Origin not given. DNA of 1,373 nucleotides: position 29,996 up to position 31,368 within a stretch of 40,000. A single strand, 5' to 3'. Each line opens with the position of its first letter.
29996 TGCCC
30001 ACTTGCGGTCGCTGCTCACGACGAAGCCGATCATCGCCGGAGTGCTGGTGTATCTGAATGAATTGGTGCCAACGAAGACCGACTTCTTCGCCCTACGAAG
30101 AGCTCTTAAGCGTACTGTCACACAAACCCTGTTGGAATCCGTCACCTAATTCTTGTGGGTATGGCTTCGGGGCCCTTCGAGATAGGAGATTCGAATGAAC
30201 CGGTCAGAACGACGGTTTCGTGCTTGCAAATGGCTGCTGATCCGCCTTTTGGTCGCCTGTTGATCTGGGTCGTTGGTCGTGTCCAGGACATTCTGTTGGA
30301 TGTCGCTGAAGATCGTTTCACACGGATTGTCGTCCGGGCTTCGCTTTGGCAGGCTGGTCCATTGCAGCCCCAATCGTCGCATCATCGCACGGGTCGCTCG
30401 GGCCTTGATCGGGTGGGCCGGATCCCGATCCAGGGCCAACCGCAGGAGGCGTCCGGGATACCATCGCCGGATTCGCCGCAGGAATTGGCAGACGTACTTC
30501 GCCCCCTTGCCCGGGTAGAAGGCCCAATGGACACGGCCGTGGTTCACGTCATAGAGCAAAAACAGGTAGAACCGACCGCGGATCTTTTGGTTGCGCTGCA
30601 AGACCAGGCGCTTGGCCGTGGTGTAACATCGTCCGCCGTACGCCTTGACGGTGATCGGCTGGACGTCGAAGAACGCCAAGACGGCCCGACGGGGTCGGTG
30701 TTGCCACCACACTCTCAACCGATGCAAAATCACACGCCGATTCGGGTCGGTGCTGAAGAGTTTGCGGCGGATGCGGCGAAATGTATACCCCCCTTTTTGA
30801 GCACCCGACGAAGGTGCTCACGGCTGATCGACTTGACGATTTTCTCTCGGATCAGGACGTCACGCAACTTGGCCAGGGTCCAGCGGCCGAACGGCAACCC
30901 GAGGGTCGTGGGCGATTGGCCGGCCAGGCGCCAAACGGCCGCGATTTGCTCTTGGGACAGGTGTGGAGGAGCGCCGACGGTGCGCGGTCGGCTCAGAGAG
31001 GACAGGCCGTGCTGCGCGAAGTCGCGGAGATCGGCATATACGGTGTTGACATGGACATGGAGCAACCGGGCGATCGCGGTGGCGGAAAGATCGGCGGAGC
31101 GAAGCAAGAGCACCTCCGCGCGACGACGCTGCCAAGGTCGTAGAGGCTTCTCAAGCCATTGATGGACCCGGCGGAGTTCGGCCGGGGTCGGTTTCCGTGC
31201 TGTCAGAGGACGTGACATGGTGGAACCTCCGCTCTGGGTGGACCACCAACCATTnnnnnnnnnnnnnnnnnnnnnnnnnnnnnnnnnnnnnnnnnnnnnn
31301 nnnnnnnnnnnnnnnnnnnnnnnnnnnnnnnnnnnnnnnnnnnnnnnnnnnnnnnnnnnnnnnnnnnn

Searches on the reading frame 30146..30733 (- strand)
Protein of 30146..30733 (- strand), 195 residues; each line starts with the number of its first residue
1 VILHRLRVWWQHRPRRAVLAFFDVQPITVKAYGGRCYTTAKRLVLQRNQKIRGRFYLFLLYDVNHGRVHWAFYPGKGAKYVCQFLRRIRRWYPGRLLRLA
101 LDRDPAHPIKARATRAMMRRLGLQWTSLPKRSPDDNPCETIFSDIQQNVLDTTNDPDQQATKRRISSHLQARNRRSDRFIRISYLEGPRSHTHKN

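Call 4: search_protein_families(library=pfam, proteins=[window:30146-30733:-], max_evalue=0.01)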
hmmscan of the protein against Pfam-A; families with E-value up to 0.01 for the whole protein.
window:30146-30733:- (195 aa): 1 family
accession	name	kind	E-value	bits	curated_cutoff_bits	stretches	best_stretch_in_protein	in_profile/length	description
PF13358.12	DDE_3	-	5.7e-08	33.2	28.6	1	21-155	4-139/146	DDE superfamily endonuclease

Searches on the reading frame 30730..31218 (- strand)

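Call 4: search_protein_families(library=pfam, proteins=[window:30730-31218:-], max_evalue=0.01)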
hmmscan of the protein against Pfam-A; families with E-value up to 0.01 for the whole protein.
window:30730-31218:- (162 aa): 10 families
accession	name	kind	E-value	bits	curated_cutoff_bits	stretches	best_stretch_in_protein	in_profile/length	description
PF13565.12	HTH_32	-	7.6e-11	42.8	33.7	1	59-140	1-73/73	Homeodomain-like domain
PF13384.12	HTH_23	-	2.9e-07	30.6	24.6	1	31-75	5-49/50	Homeodomain-like domain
PF13551.12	HTH_29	-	7.4e-07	29.6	28.1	1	33-93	1-64/64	Winged helix-turn helix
PF13556.12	HTH_30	-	0.00039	20.6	27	1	42-70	11-39/59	PucR C-terminal helix-turn-helix domain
PF13518.12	HTH_28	-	0.00044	20.7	25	1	32-79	1-48/52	Helix-turn-helix domain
PF13936.12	HTH_38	-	0.00071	19.7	27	1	33-61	10-38/44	Helix-turn-helix domain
PF08281.18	Sigma70_r4_2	-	0.0012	18.9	25.7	1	32-64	14-47/54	Sigma-70, region 4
PF21476.4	PF0610-like_N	-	0.004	17.8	33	0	37-65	8-36/50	PF0610-like, N-terminal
PF12840.13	HTH_20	-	0.0041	17.5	27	0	41-72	16-47/51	Helix-turn-helix domain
PF08279.18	HTH_11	-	0.0097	16.2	25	0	31-65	1-37/55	HTH domain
